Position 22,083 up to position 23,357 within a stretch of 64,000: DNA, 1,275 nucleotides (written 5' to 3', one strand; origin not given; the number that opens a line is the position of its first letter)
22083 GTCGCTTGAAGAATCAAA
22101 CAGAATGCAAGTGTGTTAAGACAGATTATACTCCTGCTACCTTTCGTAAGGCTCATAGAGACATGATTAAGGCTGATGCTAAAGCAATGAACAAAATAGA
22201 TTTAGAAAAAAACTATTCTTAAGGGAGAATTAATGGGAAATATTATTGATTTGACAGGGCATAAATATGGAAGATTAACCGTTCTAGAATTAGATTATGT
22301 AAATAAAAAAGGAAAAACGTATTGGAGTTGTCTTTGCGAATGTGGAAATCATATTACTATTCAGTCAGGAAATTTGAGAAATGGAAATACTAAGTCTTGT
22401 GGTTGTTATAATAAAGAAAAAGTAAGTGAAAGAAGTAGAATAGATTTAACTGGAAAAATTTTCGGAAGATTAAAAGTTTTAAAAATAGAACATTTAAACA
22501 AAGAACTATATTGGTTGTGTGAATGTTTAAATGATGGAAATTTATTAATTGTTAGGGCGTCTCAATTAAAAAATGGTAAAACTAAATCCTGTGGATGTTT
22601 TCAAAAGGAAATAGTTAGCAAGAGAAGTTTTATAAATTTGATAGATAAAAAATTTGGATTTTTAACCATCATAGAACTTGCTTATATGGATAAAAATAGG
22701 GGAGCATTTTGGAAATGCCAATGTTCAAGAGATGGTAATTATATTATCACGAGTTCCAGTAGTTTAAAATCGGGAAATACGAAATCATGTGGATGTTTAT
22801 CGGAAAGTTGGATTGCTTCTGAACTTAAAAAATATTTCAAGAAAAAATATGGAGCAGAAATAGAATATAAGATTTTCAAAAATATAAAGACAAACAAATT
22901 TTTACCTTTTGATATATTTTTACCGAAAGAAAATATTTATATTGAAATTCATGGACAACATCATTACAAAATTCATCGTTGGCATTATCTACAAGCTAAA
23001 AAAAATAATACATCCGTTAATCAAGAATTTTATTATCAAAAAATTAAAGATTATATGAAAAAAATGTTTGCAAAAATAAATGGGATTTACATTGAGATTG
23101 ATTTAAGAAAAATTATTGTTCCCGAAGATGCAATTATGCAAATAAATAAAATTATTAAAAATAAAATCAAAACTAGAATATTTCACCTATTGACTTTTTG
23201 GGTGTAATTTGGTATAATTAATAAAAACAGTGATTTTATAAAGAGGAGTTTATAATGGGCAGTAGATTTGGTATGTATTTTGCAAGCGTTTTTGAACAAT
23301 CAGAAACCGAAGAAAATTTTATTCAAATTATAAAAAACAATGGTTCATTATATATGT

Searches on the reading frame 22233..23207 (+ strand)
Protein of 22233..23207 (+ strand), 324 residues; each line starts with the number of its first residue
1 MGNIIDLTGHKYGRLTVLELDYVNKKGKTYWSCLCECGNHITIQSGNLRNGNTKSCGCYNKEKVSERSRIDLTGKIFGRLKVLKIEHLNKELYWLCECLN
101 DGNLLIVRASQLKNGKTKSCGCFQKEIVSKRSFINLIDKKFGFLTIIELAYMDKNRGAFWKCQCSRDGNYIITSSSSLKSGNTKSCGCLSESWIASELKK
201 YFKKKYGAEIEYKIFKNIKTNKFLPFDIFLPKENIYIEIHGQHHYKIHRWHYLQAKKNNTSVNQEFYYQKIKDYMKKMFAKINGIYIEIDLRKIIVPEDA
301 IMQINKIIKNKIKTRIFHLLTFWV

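Call 17: search_protein_families(library=phrogs, proteins=[window:22233-23207:+], max_evalue=0.001)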
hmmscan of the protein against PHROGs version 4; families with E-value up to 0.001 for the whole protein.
window:22233-23207:+ (324 aa): 6 families
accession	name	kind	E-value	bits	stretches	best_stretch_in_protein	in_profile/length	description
phrog_374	-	DNA, RNA and nucleotide metabolism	4.6e-53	181.9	3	1-68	191-259/617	HNH endonuclease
phrog_18493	-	unknown function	1.4e-13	52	2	4-60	57-110/136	-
phrog_559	-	DNA, RNA and nucleotide metabolism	3.4e-13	50.2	1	16-312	139-415/607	HNH endonuclease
phrog_9084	-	DNA, RNA and nucleotide metabolism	3.8e-10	41.1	1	192-296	61-157/187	homing endonuclease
phrog_22195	-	unknown function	1.6e-08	35.4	1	7-65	10-64/148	-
phrog_4538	-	unknown function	4.2e-07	30.2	1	38-293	78-319/447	-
